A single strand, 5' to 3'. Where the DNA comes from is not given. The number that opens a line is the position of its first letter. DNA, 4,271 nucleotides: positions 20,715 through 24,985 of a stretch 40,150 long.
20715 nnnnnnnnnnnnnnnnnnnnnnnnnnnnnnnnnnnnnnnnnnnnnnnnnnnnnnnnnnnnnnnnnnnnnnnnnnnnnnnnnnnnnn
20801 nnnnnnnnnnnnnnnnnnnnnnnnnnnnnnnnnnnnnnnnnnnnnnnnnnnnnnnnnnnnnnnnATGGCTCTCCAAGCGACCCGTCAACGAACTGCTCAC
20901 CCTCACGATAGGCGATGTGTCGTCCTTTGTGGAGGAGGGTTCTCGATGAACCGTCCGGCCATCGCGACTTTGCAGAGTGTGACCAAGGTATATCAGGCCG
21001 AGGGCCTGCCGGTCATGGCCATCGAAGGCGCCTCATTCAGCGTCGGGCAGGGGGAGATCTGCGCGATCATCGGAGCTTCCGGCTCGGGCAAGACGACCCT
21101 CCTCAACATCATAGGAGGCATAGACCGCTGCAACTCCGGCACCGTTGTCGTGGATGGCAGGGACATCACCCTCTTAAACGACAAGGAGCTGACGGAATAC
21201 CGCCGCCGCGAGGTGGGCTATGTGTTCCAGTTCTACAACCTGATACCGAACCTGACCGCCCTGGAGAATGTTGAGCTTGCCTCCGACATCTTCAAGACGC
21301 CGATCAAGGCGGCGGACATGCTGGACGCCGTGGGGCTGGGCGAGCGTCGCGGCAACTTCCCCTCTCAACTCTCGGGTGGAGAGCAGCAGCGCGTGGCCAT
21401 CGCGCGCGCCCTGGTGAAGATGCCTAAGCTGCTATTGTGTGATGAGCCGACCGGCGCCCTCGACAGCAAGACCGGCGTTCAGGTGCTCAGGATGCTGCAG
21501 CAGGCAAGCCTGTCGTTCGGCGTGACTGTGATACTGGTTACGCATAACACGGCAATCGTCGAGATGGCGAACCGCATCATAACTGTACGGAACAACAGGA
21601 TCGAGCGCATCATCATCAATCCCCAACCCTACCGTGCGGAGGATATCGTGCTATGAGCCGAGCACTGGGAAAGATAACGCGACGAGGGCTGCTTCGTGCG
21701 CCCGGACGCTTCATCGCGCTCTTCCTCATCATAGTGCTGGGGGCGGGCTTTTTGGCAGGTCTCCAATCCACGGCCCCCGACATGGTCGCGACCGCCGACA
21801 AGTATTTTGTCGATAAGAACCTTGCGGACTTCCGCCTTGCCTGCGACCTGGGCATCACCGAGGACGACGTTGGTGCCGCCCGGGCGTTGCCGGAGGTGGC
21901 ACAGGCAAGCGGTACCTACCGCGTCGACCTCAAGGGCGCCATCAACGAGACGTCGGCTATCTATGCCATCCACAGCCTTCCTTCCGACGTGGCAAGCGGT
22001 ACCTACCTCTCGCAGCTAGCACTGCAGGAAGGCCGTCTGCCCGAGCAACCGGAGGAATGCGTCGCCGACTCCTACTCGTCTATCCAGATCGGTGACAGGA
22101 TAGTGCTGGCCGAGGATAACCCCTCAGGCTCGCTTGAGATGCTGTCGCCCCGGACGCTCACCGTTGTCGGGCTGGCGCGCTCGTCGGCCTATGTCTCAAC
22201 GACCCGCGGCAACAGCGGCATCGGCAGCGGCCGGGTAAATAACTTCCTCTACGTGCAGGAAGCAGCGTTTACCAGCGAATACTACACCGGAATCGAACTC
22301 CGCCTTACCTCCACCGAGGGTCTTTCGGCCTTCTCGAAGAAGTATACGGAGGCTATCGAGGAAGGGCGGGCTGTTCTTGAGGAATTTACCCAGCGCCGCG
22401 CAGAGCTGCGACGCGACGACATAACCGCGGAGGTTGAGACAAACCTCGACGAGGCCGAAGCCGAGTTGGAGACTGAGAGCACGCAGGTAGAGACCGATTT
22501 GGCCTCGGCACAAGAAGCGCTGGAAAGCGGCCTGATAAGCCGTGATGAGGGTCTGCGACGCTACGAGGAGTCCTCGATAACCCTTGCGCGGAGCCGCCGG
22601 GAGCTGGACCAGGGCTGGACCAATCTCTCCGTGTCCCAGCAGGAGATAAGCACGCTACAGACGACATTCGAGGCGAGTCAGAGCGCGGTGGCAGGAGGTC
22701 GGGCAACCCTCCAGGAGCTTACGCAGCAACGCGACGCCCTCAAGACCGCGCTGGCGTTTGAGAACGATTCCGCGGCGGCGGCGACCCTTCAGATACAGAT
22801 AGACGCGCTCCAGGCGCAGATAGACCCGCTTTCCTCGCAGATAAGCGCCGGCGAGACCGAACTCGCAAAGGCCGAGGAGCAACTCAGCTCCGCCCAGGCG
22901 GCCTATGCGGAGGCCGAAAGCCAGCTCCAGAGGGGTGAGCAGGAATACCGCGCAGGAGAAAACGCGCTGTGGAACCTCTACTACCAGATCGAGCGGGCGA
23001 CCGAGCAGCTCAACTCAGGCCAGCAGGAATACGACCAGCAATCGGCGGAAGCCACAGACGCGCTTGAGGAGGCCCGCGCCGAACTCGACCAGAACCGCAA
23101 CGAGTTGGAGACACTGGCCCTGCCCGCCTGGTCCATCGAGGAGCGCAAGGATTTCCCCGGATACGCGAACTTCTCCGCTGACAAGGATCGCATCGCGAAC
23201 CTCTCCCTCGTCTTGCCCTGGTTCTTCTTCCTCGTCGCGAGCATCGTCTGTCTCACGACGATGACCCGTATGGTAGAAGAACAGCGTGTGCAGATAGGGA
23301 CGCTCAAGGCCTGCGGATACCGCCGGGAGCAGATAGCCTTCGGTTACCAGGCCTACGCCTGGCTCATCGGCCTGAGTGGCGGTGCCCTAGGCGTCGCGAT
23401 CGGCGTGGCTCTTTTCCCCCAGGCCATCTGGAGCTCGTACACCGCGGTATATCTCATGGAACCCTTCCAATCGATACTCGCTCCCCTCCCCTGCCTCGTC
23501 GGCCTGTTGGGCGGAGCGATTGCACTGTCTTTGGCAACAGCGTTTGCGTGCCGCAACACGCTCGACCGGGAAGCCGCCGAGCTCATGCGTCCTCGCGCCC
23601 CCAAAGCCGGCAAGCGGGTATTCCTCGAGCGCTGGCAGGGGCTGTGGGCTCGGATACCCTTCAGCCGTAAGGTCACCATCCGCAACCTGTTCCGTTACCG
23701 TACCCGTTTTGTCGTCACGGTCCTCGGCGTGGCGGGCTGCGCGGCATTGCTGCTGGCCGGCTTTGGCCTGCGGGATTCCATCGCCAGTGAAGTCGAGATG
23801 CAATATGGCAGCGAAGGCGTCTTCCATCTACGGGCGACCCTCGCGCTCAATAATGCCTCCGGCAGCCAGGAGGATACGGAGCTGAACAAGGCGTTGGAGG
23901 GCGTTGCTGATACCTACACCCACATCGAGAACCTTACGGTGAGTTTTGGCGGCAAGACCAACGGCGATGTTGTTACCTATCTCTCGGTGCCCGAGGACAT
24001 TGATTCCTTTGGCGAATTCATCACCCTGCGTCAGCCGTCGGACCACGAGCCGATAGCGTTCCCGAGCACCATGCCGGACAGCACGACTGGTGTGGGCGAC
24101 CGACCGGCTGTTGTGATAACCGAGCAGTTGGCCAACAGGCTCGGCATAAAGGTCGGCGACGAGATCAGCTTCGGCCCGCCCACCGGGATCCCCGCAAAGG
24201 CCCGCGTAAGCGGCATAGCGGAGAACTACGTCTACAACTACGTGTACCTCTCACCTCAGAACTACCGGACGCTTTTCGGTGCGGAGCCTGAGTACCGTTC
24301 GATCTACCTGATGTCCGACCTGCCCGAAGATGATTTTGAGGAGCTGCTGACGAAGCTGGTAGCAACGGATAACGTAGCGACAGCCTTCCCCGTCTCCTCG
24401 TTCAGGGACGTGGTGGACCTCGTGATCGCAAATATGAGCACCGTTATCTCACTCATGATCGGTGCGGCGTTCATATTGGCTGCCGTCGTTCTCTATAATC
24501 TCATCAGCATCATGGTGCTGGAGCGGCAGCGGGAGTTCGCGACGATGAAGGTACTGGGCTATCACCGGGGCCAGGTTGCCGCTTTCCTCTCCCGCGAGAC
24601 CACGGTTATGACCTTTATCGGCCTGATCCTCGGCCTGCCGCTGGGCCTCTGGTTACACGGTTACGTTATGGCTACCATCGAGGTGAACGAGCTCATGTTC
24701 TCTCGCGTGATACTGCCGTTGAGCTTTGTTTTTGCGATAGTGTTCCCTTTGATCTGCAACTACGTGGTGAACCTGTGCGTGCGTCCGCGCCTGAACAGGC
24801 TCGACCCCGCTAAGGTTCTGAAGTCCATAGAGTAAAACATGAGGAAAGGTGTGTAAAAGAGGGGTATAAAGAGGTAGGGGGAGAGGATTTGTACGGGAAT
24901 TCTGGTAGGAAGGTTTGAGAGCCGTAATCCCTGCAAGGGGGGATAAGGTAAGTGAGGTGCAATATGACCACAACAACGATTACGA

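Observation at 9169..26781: Self-contained Pfa/Hgl-like type I lipid megasynthase operon with built-in PPTase, extra ACP, MacB/FtsX-type exporter and ACC carboxyltransferase, but no release domain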

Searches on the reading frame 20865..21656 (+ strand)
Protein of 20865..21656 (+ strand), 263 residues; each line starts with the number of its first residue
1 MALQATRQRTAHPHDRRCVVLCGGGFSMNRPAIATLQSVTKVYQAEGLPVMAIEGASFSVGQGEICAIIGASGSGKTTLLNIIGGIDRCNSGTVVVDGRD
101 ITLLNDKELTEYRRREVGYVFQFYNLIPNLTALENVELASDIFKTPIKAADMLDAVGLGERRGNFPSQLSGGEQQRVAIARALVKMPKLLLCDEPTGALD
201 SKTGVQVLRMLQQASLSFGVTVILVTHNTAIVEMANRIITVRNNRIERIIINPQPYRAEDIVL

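Call 3: search_protein_families(library=pfam, proteins=[window:20865-21656:+], max_evalue=0.01)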
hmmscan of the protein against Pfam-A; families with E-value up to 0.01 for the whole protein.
window:20865-21656:+ (263 aa): 6 families
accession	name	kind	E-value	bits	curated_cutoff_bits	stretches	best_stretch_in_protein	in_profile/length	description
PF00005.33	ABC_tran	-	1.3e-35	123.4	25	1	54-196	2-136/137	ABC transporter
PF13304.12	AAA_21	-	1.8e-06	28.7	27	0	67-87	3-23/304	AAA domain, putative AbiEii toxin, Type IV TA system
PF02463.25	SMC_N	-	4.5e-06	26.7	40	1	166-244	134-214/220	RecF/RecN/SMC N terminal domain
PF09818.15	ABC_ATPase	-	0.0014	18.2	23.2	0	60-104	77-117/283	P-loop domain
PF13555.12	AAA_29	-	0.0032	17.6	27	1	58-80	17-39/61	P-loop containing region of AAA domain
PF13401.12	AAA_22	-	0.0083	16.9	27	0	64-82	6-24/130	AAA domain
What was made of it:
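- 20946..21656 (+): ABC ATPase of the MacB/LolD/DevA group (236 aa). Pfam ABC_tran, E 1e-35 (call 3).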

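Call 4: search_protein_families(library=ncbifam, proteins=[window:20865-21656:+], max_evalue=0.001)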
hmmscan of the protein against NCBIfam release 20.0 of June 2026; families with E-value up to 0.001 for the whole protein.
window:20865-21656:+ (263 aa): 192 families (the best 25 are shown)
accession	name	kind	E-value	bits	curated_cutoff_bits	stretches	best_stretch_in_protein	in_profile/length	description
TIGR02211.1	LolD_lipo_ex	equivalog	1.8e-60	204.2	307.75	1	37-246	5-219/221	lipoprotein-releasing ABC transporter ATP-binding protein LolD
TIGR02982.1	heterocyst_DevA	subfamily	3.8e-58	196.7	295.8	1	36-246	4-219/220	ABC exporter ATP-binding subunit, DevA family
NF007826.0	PRK10535.1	equivalog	1e-56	192.5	966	1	33-246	4-221/648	macrolide ABC transporter ATP-binding protein/permease MacB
NF038007.1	ABC_ATP_DarD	equivalog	4.9e-55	186.4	375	1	35-245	3-217/218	darobactin export ABC transporter ATP-binding protein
TIGR03608.1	L_ocin_972_ABC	subfamily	1.8e-54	184.3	254.85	1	38-240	3-205/206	putative bacteriocin export ABC transporter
TIGR02673.1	FtsE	equivalog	3.9e-54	183.5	264.85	1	34-242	2-211/214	cell division ATP-binding protein FtsE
NF008639.0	PRK11629.1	equivalog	1.5e-53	181.6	360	1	36-247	9-225/234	lipoprotein-releasing ABC transporter ATP-binding protein LolD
TIGR03265.1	PhnT2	equivalog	1.3e-51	175.9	457.7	1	50-249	17-216/353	putative 2-aminoethylphosphonate ABC transporter ATP-binding protein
TIGR02314.1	ABC_MetN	equivalog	3.5e-51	174.2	499.7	1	35-241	3-213/343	methionine ABC transporter ATP-binding protein MetN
NF007879.0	PRK10584.1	equivalog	1.4e-49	168.9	336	1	50-246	23-224/228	putative ABC transporter ATP-binding protein YbbA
TIGR02315.1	ABC_phnC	equivalog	2.8e-48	164.5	266.1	1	36-246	4-224/243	phosphonate ABC transporter ATP-binding protein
NF007027.0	PRK09493.1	equivalog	1.7e-45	155.2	379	1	51-246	15-214/240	glutamine ABC transporter ATP-binding protein GlnQ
TIGR00968.1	3a0106s01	subfamily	1e-44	152.9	342.75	1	50-250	13-213/237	sulfate ABC transporter ATP-binding protein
NF040933.2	ABC_arch_GlcV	equivalog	2.8e-44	151.4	450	1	35-249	4-223/357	glucose ABC transporter ATP-binding protein GlcV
NF006987.0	PRK09452.1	equivalog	1.9e-43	148.6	482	1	31-249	15-229/378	spermidine/putrescine ABC transporter ATP-binding protein PotA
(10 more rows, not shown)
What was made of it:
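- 20946..21656 (+): LolD and DevA models score best but stay below their cut-offs (call 4).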

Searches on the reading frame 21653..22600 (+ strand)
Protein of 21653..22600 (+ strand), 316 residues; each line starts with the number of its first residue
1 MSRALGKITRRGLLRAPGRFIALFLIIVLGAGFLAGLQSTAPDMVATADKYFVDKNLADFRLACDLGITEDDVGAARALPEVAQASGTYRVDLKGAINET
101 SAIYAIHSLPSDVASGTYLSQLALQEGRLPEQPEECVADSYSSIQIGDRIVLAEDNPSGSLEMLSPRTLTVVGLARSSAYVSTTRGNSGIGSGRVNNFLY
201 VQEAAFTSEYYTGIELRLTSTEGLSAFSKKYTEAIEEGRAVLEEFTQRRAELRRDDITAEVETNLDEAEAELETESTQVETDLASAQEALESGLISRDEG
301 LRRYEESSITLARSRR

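Call 51: search_protein_families(library=pfam, proteins=[window:21653-22600:+], max_evalue=1)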
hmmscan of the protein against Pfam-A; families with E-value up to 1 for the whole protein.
window:21653-22600:+ (316 aa): 4 families
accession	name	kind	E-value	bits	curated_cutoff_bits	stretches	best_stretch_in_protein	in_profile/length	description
PF11115.13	DUF2623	-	0.1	13.2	25.7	0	30-54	6-30/93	Protein of unknown function (DUF2623)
PF00547.23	Urease_gamma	-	0.11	13.3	23.9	1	201-271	13-83/99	Urease, gamma subunit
PF05597.16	Phasin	-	0.16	12.5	28.8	1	223-293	22-87/126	Poly(hydroxyalcanoate) granule associated protein (phasin)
PF11727.13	ISG65-75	-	0.37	10.4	25.1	1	221-290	59-130/281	Invariant surface glycoprotein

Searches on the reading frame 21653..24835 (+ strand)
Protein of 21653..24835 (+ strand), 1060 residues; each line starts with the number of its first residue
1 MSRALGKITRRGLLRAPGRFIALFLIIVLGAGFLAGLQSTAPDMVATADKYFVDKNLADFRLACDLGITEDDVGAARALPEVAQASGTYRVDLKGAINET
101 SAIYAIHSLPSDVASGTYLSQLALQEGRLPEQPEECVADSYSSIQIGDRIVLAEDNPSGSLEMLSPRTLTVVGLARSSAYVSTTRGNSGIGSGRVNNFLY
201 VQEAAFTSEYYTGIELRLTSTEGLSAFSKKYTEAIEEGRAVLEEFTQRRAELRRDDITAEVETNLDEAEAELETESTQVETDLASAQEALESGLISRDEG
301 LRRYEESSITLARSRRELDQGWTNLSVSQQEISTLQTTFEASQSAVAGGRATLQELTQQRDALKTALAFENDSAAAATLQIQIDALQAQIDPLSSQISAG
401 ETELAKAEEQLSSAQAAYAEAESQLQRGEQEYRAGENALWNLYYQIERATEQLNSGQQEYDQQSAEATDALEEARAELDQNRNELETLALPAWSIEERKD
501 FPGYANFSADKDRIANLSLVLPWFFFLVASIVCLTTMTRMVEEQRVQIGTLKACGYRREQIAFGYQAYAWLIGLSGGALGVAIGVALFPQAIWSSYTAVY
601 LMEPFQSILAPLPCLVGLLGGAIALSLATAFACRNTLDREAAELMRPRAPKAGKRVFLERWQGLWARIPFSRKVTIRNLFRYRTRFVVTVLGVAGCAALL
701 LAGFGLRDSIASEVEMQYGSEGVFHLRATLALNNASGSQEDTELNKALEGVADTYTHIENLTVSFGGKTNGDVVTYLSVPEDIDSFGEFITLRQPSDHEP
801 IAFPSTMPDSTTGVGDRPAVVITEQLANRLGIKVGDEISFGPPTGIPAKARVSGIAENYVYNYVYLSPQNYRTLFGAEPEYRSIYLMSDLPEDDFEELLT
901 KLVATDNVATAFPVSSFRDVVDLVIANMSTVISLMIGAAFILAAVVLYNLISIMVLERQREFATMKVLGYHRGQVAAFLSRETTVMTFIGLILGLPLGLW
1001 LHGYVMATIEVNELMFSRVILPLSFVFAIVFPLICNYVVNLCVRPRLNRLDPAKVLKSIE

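Call 3: search_protein_families(library=pfam, proteins=[window:21653-24835:+], max_evalue=0.01)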
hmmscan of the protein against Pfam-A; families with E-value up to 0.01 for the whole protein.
window:21653-24835:+ (1060 aa): 3 families
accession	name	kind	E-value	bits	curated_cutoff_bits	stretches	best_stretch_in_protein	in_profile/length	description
PF02687.27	FtsX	-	4.6e-27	94.9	25.5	2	934-1035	2-107/120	FtsX-like permease C-terminal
PF12704.14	MacB_PCD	-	2.5e-12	48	27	2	689-887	4-190/207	MacB-like periplasmic core domain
PF11570.13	E2R135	-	0.0011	19.8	21.4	1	315-438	7-134/136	Coiled-coil receptor-binding R-domain of colicin E2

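Call 4: search_protein_families(library=ncbifam, proteins=[window:21653-24835:+], max_evalue=0.001)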
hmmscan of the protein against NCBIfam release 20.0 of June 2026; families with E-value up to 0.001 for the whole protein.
window:21653-24835:+ (1060 aa): 7 families
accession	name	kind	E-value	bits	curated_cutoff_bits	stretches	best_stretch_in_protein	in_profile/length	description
TIGR03434.1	ADOP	subfamily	5.5e-11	41.3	622.3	1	816-1009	558-758/803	ADOP family duplicated permease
TIGR02212.1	lolCE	equivalog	8.8e-10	38.1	362.45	0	819-1032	144-369/411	lipoprotein-releasing ABC transporter permease subunit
NF008076.0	PRK10814.1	exception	2.3e-07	30.2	473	0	933-1026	268-361/399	lipoprotein-releasing ABC transporter permease subunit LolC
TIGR02168.1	SMC_prok_B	equivalog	2.9e-07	28.7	567.35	1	229-490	682-938/1181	chromosome segregation protein SMC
NF045487.1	ASRP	equivalog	0.0001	21.1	300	1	228-488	158-427/593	archaea-specific SMC-related protein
TIGR02169.1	SMC_prok_A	equivalog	0.00016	19.5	729.4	1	219-487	231-495/1165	chromosome segregation protein SMC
NF041854.1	ABC_perm_YbbP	equivalog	0.00027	19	999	1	819-989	578-744/806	putative ABC transporter permease subunit YbbP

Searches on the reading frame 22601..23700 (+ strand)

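Call 51: search_protein_families(library=pfam, proteins=[window:22601-23700:+], max_evalue=1)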
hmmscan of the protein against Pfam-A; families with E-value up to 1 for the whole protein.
window:22601-23700:+ (366 aa): 19 families
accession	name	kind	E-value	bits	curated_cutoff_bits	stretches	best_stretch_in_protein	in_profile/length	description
PF02687.27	FtsX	-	1.3e-13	51.5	25.5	1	204-317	2-112/120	FtsX-like permease C-terminal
PF24423.1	OVT1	-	0.00026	21.7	30.9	1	2-47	38-83/100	Major antigen, helical domain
PF10498.14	IFT57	-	0.00033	20.2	40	1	61-172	239-349/360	Intra-flagellar transport protein 57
PF12698.13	ABC2_membrane_3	-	0.00067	19.3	31.6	1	153-315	114-261/347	ABC-2 family transporter protein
PF16515.11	HIP1_clath_bdg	-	0.0016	19.2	28.8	1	131-172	30-71/99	Clathrin-binding domain of Huntingtin-interacting protein 1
PF11570.13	E2R135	-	0.0021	18.8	21.4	1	2-122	10-134/136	Coiled-coil receptor-binding R-domain of colicin E2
PF11559.13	ADIP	-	0.006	17.1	34.3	1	58-121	59-122/151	Afadin- and alpha -actinin-Binding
PF12795.12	MscS_porin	-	0.029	14.4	34.4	1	2-118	87-202/238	Mechanosensitive ion channel porin domain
PF15294.11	Leu_zip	-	0.041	13.8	28.2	1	40-170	108-236/275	Leucine zipper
PF13863.11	DUF4200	-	0.043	14.6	29.7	0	88-172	8-92/119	Domain of unknown function (DUF4200)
PF10174.14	Cast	-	0.14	10.8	29.1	1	10-173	341-502/766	RIM-binding protein of the cytomatrix active zone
PF04791.21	LMBR1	-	0.38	10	31.9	1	60-222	193-367/510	LMBR1-like membrane protein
PF05911.16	FPP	-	0.4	9.3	40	1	8-115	714-819/871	Filament-like plant protein, long coiled-coil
PF05667.16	CCDC22_CC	-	0.43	10.1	39.2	1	13-165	166-311/477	CCDC22 protein coiled-coil region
PF23338.1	PTHB1_hp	-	0.51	11.2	27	0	34-99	25-93/104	PTHB1 hairpin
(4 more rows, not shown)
